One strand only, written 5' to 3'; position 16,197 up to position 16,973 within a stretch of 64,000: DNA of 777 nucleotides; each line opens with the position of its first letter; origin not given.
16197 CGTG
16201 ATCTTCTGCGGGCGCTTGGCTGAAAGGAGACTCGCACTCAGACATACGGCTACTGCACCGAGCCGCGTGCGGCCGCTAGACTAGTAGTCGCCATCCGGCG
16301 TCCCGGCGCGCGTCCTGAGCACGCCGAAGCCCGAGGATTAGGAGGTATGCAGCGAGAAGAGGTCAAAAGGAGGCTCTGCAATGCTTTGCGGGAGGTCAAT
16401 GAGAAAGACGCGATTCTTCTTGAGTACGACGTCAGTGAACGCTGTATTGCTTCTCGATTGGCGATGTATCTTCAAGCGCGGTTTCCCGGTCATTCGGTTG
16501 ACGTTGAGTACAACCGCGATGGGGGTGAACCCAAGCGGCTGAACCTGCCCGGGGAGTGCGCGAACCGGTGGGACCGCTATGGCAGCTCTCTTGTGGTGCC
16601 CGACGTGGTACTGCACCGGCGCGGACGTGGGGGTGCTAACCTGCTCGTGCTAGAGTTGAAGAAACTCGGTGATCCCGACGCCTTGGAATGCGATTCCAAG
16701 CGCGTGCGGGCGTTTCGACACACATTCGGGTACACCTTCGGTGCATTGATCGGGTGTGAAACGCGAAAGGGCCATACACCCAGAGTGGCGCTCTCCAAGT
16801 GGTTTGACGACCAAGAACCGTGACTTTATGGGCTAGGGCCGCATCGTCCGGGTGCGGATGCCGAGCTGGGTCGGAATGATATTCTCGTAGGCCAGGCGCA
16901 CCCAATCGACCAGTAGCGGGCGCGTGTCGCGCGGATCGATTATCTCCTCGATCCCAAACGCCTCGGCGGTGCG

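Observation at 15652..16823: Lower-GC islet with a multi-TM protein followed by a small PD-(D/E)xK-fold-like protein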

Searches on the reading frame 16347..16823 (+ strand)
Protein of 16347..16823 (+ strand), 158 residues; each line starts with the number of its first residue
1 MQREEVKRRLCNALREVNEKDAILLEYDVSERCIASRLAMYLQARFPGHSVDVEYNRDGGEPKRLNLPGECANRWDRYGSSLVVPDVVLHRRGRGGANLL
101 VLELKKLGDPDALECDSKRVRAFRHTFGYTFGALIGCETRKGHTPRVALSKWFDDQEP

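Call 3: search_protein_families(library=pfam, proteins=[window:16347-16823:+], max_evalue=1)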
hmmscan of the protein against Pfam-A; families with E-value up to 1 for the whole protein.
window:16347-16823:+ (158 aa): 0 families

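Call 4: search_protein_families(library=padloc, proteins=[window:16347-16823:+], max_evalue=1)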
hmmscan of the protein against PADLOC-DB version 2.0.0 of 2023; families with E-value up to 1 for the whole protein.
window:16347-16823:+ (158 aa): 1 family
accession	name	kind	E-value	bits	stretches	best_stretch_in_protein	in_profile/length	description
PDLC03986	PD-Lambda-3_A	-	3.1e-27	93.4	1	8-139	18-147/159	-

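Call 5: search_protein_families(library=ncbifam, proteins=[window:16347-16823:+], max_evalue=1)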
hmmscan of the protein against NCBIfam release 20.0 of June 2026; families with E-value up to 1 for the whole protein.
window:16347-16823:+ (158 aa): 0 families

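Call 6: search_protein_families(library=phrogs, proteins=[window:16347-16823:+], max_evalue=1)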
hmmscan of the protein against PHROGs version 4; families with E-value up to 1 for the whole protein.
window:16347-16823:+ (158 aa): 1 family
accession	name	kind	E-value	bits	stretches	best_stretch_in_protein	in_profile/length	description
phrog_26276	-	unknown function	0.34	12.1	1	9-48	6-45/84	-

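Call 9: find_homologous_proteins(query=window:16347-16820:+)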
Query window:16347-16820:+ (158 aa): 206 proteins with E <= 0.001 among 231 candidates; the best 120 are listed.
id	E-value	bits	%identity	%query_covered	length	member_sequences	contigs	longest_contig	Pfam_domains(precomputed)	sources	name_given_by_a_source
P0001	2.6e-103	361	100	100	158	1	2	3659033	-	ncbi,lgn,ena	ncbi:MAG: hypothetical protein WA005_11175 [Candidatus Binataceae bacterium]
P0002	2.8e-56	208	63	98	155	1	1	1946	-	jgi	jgi:hypothetical protein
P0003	2.9e-56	208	64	97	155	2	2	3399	-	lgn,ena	-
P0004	2.1e-55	205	62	98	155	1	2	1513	-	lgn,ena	-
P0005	6.0e-55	204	63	98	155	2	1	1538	-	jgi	jgi:hypothetical protein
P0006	1.0e-54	203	60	99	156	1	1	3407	-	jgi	jgi:hypothetical protein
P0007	1.1e-54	203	62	97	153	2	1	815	-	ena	-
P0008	3.7e-54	201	59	97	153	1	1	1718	-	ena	-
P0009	4.0e-54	201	61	97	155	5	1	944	-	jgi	jgi:hypothetical protein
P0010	4.9e-54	201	59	96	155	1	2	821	-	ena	-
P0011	1.5e-53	199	61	98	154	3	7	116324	-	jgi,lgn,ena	jgi:hypothetical protein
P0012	2.0e-53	199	61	97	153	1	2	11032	-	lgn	-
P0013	2.3e-53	199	62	98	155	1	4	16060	-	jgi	jgi:hypothetical protein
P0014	5.2e-53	198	60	98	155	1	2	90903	-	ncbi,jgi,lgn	jgi:hypothetical protein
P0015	7.0e-53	197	59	97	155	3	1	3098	-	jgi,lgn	jgi:hypothetical protein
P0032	9.6e-51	190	58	97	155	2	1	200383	-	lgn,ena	-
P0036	3.3e-50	189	59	97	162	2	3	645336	-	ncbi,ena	-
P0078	1.7e-46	176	57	96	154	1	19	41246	-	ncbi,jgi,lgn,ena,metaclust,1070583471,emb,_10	jgi:hypothetical protein|metaclust:\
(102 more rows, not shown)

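Call 25: find_related_loci(query=A1, collection=genome_contigs, flank=6000)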
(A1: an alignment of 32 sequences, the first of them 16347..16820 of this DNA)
Query A1 (158 aa) in genome_contigs; peptide patterns used: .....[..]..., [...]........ (x = any residue, [..] = any of these).
225 stretches matched a pattern; 162 encode a relative of the query (tblastn E <= 1e-3); the best 80 are kept; 80 distinct loci.
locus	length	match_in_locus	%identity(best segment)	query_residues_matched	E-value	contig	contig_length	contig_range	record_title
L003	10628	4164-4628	60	1-155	1e-58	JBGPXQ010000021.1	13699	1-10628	MAG: Terriglobia bacterium isolate OBJ1_062018_090_33 k141_384635_length_13699_cov_12.1991, whole genome shotgun sequenc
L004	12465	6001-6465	60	1-155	1e-58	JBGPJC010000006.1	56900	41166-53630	MAG: Terriglobia bacterium isolate OBJ_0618_7090110_319 k141_75138_length_56900_cov_92.9796, whole genome shotgun sequen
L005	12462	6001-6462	60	1-154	2e-57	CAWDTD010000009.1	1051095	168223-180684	MAG: uncultured delta proteobacterium isolate MFD03726.bin.2.121 genome assembly, contig: contig_36775, whole genome sho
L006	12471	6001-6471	56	1-157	8e-56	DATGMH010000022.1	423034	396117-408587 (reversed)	MAG TPA_asm: Bryobacteraceae bacterium isolate SMAG_U9907 k141_83641, whole genome shotgun sequence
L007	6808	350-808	57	1-153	3e-51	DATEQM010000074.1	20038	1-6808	MAG TPA_asm: Candidatus Acidiferrales bacterium isolate SMAG_U9047 k141_644919, whole genome shotgun sequence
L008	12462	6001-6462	49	1-154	4e-48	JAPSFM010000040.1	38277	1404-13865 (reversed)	MAG: Bryobacterales bacterium isolate GA_gra95 NODE_1493_length_38277_cov_15.410892, whole genome shotgun sequence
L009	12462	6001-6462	51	1-154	6e-48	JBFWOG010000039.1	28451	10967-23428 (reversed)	MAG: Vicinamibacterales bacterium isolate CA_2019_TPBF_130 NODE_8561_length_28451_cov_49.257873_TPBF, whole genome shotg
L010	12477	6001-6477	50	1-157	1e-47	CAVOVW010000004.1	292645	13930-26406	MAG: Terriglobia bacterium isolate MFD00031.bin.2.107 genome assembly, contig: contig_35219, whole genome shotgun sequen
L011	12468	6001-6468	53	1-156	8e-47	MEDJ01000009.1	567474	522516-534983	MAG: Acidobacteria bacterium SCN 69-37 ABS36_C0009, whole genome shotgun sequence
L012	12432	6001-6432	53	12-155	2e-46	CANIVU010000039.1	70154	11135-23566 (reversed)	MAG: Acidobacteria bacterium isolate RH-18aug17-384 genome assembly, contig: RH-18aug17-C808, whole genome shotgun seque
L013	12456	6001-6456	53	4-153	6e-46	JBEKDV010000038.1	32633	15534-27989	MAG: Candidatus Solibacter sp. isolate SPRUCE 191 SPRUCE_191_38, whole genome shotgun sequence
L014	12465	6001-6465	50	1-155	1e-45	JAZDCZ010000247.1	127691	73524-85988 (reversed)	MAG: Gemmatimonadota bacterium isolate LQ108M_Bin_24 LQ108M_Bin_24_scaffold_247, whole genome shotgun sequence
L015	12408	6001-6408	49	20-153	2e-37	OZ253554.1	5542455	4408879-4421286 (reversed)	MAG: Terriglobia bacterium isolate 396977cd-f3bc-4a7a-a902-c7514da379ca genome assembly, chromosome: 1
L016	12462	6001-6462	43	1-155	1e-32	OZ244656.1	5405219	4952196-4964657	MAG: Vicinamibacterales bacterium isolate f390f8dd-e92b-4ea0-b198-bad1eda30bba genome assembly, chromosome: 1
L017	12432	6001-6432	45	6-153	2e-32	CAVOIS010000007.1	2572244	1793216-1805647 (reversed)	MAG: uncultured Acidobacteriota bacterium isolate MFD10071.bin.2.117 genome assembly, contig: contig_6149, whole genome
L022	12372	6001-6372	43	5-135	4e-28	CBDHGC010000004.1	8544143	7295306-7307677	MAG: Vicinamibacterales bacterium isolate 2255f9a4-9ab0-4a79-b16a-ed87816e7612 genome assembly, contig: contig_4, whole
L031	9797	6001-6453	39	1-154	2e-22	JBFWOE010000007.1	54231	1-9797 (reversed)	MAG: Burkholderiales bacterium isolate CA_2019_TPBF_129 NODE_4126_length_54231_cov_4.862986_TPBF, whole genome shotgun s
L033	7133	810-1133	41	12-129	1e-20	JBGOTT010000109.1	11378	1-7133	MAG: Gammaproteobacteria bacterium isolate OBJ_0618_7090110_156 k141_765378_length_11378_cov_13.9473, whole genome shotg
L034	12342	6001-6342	36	12-135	1e-19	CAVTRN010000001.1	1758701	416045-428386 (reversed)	MAG: Nitrospirota bacterium isolate MFD09567.bin.1.28 genome assembly, contig: contig_27343, whole genome shotgun sequen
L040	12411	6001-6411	35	1-132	6e-17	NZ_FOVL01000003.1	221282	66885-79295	Salegentibacter flavus strain DSM 17794, whole genome shotgun sequence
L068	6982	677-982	33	18-121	2e-12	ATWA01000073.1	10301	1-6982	Clostridiales bacterium NK3B98 G618DRAFT_scaffold00073.73_C, whole genome shotgun sequence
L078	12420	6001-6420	27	1-135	5e-12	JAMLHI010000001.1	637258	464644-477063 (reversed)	MAG: Chitinophagales bacterium isolate ACE_NR_BACT6 ACE_NR_BACT6_1, whole genome shotgun sequence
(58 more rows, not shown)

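Call 34: predict_structure(alignment_id=A1)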
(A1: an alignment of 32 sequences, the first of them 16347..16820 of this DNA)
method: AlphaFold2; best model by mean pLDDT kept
length: 158 residues; sequences in the alignment: 32
mean_pLDDT: 87.8   pTM: 0.85
mean pLDDT of the five models: 87.8, 87.2, 86.8, 86.7, 84.9
residues with pLDDT >= 90: 101; 70-90: 41; 50-70: 14; < 50: 2
segments of 3 or more residues with pLDDT < 50: none
pLDDT, mean of each block of 10 residues (from residue 1): 95 97 91 94 96 68 74 80 88 88 85 84 92 95 93 82
secondary structure, 60 per line:
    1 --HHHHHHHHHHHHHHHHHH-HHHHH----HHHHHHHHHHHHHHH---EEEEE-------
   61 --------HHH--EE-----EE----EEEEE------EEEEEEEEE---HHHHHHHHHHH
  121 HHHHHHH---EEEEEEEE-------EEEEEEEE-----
elements in order: H3-20 H22-26 H31-45 E49-53 E87-91 E98-106 H110-127 E131-138 E146-153

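Call 38: fold_search(model_id=the predicted structure, library=pdb)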
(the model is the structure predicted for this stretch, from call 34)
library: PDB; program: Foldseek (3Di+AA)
matches with E <= 10: 468; with E <= 0.001: 0
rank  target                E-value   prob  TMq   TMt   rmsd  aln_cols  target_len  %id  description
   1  4ic1_B                1.5e-02  0.87  0.41  0.33  12.3       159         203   13  Crystal structure of SSO0001 (released 2013-01-16)
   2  7zrz_AP1              1.5e-02  0.84  0.33  0.30   6.4       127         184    9  Structure of the human tRNA splicing endonuclease defines substrate recognition (released 2023-05-17)
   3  8a4c_C                1.7e-02  0.92  0.45  0.37   6.9       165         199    9  Structure of human Rep15:Rab3B complex. (released 2022-08-10)
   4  4ic1_A                2.2e-02  0.84  0.42  0.34  12.2       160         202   14  Crystal structure of SSO0001 (released 2013-01-16)
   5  8a4a_A                2.3e-02  0.84  0.46  0.37   7.5       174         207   10  Structure of human Rep15 in complex with bovine Rab3C. (released 2022-08-10)
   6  4ic1_G                2.5e-02  0.82  0.41  0.33  12.3       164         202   12  Crystal structure of SSO0001 (released 2013-01-16)
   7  8a4b_C                2.6e-02  0.75  0.41  0.34   6.6       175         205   10  Structure of human Rep15:Rab3B_Q81L complex. (released 2022-08-10)
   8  8hmy_B                2.8e-02  0.75  0.33  0.23   6.6       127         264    9  Cryo-EM structure of the human pre-catalytic TSEN/pre-tRNA complex (released 2023-04-19)
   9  4ic1_D                3.0e-02  0.77  0.41  0.33  12.2       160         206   15  Crystal structure of SSO0001 (released 2013-01-16)
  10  1a79_A                3.0e-02  0.75  0.39  0.37   7.7       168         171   14  CRYSTAL STRUCTURE OF THE TRNA SPLICING ENDONUCLEASE FROM METHANOCOCCUS JANNASCHII (released 1999-06-01)
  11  8hmz_B                3.7e-02  0.75  0.34  0.23   6.5       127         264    9  Cryo-EM structure of the human post-catalytic TSEN/pre-tRNA complex (released 2023-04-19)
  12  8a4b_A                3.9e-02  0.90  0.50  0.40   5.6       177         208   10  Structure of human Rep15:Rab3B_Q81L complex. (released 2022-08-10)
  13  8a4c_A                3.9e-02  0.84  0.44  0.36   6.7       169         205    8  Structure of human Rep15:Rab3B complex. (released 2022-08-10)
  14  9iac_A                4.7e-02  0.18  0.25  0.18  11.7       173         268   10  Structure of the Argonaute-associated Cas4 family protein 1 (ACE1) from Microcystis aeruginosa (MaACE1) (released 2025-04-23)
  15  3p1z_B                5.4e-02  0.47  0.31  0.28   7.2       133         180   14  Crystal structure of the Aperopyrum pernix RNA splicing endonuclease (released 2011-08-10)
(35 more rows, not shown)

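Call 40: search_dna_similar(query=window:16347-16820:+, collection=plasmids, mode=protein, max_evalue=0.001, max_rows=30)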
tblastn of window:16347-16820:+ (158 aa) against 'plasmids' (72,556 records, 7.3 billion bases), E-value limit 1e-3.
Records with a match: 49; places in all: 49; records where one place covers at least 80% of the query: 39.
Best place of each record, by identity: <60% 49.
By first word of the organism name: Klebsiella 22; Raoultella 5; Salmonella 3; Xanthomonas 3; Enterobacter 2; Escherichia 2; Sinorhizobium 2; Agrobacterium 2; Photobacterium 1; Ralstonia 1; and 6 more.
By predicted mobility (MOB-suite, as given by PLSDB): conjugative 38; non-mobilizable 9; mobilizable 2.
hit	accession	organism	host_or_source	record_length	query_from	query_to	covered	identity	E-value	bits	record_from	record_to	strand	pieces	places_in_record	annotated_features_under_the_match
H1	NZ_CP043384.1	Enterobacter hormaechei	Homo sapiens,pure culture,blood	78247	10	152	91%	39.2%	2e-16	82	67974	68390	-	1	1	hypothetical protein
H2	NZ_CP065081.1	Salmonella enterica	Homo sapiens,cell culture,stool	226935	10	152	91%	39.2%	2e-16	82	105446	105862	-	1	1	hypothetical protein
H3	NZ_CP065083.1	Salmonella enterica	Homo sapiens,cell culture,stool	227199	10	152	91%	39.2%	2e-16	82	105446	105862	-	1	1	hypothetical protein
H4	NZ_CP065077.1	Salmonella enterica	Homo sapiens,cell culture,stool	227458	10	152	91%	39.2%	2e-16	82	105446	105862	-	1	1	hypothetical protein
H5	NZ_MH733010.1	Klebsiella pneumoniae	-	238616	10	152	91%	39.2%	2e-16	82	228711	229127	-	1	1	hypothetical protein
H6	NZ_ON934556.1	Escherichia coli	-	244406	10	152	91%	39.2%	2e-16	82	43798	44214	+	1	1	hypothetical protein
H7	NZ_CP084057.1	Escherichia coli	Procambarus clarkii,cell culture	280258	10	152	91%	39.2%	2e-16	82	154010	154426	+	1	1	hypothetical protein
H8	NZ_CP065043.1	Photobacterium damselae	Seriola lalandi,cell culture,caudal ...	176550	2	152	96%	36.8%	2e-20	94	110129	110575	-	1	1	hypothetical protein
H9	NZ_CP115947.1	Ralstonia solanacearum MolK2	Musa sp.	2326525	10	139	82%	40.0%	1e-17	86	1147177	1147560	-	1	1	record has no annotation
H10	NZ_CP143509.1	Klebsiella pneumoniae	cell culture,Human rectal swab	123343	10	139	82%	39.2%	2e-15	79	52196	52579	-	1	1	none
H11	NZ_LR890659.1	Serratia marcescens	Homo sapiens,rectal swab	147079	10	139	82%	39.2%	2e-15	79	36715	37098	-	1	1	none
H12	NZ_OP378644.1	Klebsiella michiganensis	-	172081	10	139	82%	39.2%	2e-15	79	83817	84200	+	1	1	none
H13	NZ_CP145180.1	Raoultella ornithinolytica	Hospital waste water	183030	10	139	82%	39.2%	2e-15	79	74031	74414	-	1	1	none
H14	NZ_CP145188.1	Raoultella ornithinolytica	-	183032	10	139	82%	39.2%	2e-15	79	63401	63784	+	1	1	none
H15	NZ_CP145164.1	Raoultella ornithinolytica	-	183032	10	139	82%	39.2%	2e-15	79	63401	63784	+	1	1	none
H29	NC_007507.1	Xanthomonas euvesicatoria pv. vesicatoria str. 85-10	-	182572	6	135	82%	38.5%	8e-16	81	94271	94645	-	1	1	hypothetical protein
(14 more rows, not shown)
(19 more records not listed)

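Call 41: search_dna_similar(query=window:16347-16820:+, collection=phages, mode=protein, max_evalue=0.001, max_rows=30)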
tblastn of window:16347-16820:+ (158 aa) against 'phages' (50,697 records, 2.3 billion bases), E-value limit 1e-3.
Records with a match: 1; places in all: 1; records where one place covers at least 80% of the query: 0.
Best place of each record, by identity: <60% 1.
By first word of the organism name: Bacteriophage 1.
By host as written in the record: - 1.
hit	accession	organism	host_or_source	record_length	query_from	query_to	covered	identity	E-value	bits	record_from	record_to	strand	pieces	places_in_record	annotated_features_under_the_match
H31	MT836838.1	Bacteriophage sp.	human fecal samples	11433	18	135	75%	32.5%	6e-8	56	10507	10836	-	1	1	record has no annotation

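Call 42: get_annotated_region(hit=H6, flank=5000)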
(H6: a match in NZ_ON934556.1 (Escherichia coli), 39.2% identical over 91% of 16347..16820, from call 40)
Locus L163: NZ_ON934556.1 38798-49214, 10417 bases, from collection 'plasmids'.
description: Escherichia coli plasmid p22Q34-1, complete sequence
organism: Escherichia coli (NCBI taxid 562)
taxonomy: Bacteria; Pseudomonadota; Gammaproteobacteria; Enterobacterales; Enterobacteriaceae; Escherichia; Escherichia coli
host: -; source: -; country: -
typing (MOB-suite, as given by PLSDB): conjugative; replicon IncHI1B; relaxase MOBH; mating-pair formation MPF_F
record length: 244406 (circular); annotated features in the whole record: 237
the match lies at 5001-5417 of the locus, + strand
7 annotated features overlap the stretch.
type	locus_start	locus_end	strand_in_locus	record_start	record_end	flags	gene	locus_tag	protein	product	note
CDS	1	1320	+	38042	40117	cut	brxL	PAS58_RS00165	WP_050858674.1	protease Lon-related BREX system protein BrxL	GO:0008150 - biological_process [Evidence IEA]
CDS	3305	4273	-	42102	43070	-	-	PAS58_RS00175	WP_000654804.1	IS5-like element IS903B family transposase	GO:0006313 - DNA transposition [Evidence IEA]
CDS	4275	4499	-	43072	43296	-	-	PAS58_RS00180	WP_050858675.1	hypothetical protein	-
CDS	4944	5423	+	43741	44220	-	-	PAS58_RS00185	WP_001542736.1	hypothetical protein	-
CDS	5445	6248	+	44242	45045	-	-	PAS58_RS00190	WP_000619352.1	TIGR02391 family protein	-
CDS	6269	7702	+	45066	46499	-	-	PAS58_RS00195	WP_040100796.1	restriction endonuclease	GO:0009307 - DNA restriction-modification system [Evidence IEA]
CDS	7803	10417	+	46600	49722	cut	-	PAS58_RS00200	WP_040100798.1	hypothetical protein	-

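Call 43: get_annotated_region(hit=H8, flank=5000)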
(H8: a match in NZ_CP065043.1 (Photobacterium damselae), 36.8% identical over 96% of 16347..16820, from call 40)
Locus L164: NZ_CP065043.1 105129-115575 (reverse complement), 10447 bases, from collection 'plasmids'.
description: Photobacterium damselae subsp. damselae strain AS-16-0963-3 plasmid pPHDD1, complete sequence
organism: Photobacterium damselae (NCBI taxid 85581)
taxonomy: Bacteria; Pseudomonadota; Gammaproteobacteria; Vibrionales; Vibrionaceae; Photobacterium; Photobacterium damselae
host: -; source: Seriola lalandi,cell culture,caudal kidney,farmed fish; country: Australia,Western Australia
typing (MOB-suite, as given by PLSDB): conjugative; relaxase MOBF; mating-pair formation MPF_F
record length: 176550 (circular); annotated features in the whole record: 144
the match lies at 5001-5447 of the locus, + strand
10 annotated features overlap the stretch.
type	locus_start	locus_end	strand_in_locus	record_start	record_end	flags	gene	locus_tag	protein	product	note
CDS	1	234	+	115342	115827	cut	-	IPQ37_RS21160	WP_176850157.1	hypothetical protein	-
CDS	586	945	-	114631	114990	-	-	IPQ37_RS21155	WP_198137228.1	hypothetical protein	-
CDS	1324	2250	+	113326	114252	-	-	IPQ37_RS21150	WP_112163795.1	porin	-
CDS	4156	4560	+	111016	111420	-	-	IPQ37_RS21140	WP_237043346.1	hypothetical protein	-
CDS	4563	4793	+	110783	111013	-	-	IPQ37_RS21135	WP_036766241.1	hypothetical protein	-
CDS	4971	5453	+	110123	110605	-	-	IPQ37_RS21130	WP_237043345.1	hypothetical protein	-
CDS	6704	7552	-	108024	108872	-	-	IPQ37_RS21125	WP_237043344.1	serine protease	-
CDS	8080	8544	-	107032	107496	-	-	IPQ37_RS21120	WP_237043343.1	hypothetical protein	-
CDS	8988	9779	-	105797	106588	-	mauJ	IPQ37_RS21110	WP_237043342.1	methylamine utilization protein MauJ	-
CDS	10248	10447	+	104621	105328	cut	-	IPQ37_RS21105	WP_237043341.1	hypothetical protein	-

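Call 44: get_annotated_region(hit=H29, flank=5000)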
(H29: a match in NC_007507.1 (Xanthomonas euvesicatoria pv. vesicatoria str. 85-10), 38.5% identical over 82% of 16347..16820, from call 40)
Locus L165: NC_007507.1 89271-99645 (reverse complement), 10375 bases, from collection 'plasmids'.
description: Xanthomonas euvesicatoria pv. vesicatoria str. 85-10 plasmid pXCV183, complete sequence
organism: Xanthomonas euvesicatoria pv. vesicatoria str. 85-10 (NCBI taxid 316273)
taxonomy: Bacteria; Pseudomonadota; Gammaproteobacteria; Lysobacterales; Lysobacteraceae; Xanthomonas; Xanthomonas euvesicatoria; Xanthomonas euvesicatoria pv. vesicatoria str. 85-10
host: -; source: -; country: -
typing (MOB-suite, as given by PLSDB): conjugative; replicon rep_cluster_461; relaxase MOBP; mating-pair formation MPF_I
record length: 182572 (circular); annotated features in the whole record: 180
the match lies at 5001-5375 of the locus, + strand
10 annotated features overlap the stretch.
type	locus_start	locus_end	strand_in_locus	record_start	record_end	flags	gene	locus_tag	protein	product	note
CDS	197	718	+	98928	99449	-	-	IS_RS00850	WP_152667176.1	WYL domain-containing protein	-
CDS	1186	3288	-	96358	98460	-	-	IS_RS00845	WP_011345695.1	hypothetical protein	-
CDS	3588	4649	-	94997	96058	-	xopAX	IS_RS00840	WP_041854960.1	XopAX family type III secretion system effector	GO:0030254 - protein secretion by the type III secretion system [Evidence IEA]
CDS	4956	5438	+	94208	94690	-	-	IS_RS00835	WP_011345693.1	hypothetical protein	-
CDS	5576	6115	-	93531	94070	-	-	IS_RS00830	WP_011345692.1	hypothetical protein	-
CDS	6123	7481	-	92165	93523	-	-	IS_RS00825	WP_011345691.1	ThiF family adenylyltransferase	-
CDS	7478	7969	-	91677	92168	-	-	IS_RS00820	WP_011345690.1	Mov34/MPN/PAD-1 family protein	-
CDS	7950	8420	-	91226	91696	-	-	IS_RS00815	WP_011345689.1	hypothetical protein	-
CDS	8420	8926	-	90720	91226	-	-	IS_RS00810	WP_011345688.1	hypothetical protein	-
CDS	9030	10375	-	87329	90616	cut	-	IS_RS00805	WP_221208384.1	UvrD-helicase domain-containing protein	-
